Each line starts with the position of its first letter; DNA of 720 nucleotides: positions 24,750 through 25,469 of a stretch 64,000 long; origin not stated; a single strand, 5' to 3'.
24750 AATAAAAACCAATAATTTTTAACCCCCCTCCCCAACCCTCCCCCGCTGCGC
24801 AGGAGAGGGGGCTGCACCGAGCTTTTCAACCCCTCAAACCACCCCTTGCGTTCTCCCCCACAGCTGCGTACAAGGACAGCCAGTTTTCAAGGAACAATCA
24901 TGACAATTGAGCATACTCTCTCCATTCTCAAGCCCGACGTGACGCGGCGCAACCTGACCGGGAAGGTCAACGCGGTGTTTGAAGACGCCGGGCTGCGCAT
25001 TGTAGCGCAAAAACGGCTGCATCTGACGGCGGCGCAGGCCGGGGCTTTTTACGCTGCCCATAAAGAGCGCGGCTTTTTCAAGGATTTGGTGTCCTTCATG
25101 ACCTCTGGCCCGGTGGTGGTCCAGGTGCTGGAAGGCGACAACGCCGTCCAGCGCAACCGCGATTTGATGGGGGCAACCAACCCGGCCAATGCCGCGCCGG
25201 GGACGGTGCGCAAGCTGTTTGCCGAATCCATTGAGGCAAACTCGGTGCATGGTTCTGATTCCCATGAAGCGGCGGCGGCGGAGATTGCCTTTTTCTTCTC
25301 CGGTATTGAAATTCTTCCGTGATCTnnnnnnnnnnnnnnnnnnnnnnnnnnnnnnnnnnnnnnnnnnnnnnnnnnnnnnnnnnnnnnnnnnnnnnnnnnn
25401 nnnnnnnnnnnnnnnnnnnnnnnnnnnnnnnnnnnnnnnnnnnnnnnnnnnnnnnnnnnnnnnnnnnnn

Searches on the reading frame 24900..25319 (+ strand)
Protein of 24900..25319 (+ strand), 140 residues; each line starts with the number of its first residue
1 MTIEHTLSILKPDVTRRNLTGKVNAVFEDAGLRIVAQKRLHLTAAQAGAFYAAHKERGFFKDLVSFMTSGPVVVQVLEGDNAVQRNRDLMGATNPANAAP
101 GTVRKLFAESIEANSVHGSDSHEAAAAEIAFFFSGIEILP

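Call 35: search_protein_families(library=pfam, proteins=[window:24900-25319:+], max_evalue=0.001)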
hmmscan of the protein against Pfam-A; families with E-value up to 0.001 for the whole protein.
window:24900-25319:+ (140 aa): 1 family
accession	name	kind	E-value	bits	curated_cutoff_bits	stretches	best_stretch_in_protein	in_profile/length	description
PF00334.24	NDK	-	1e-52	178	27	1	4-137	1-134/135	Nucleoside diphosphate kinase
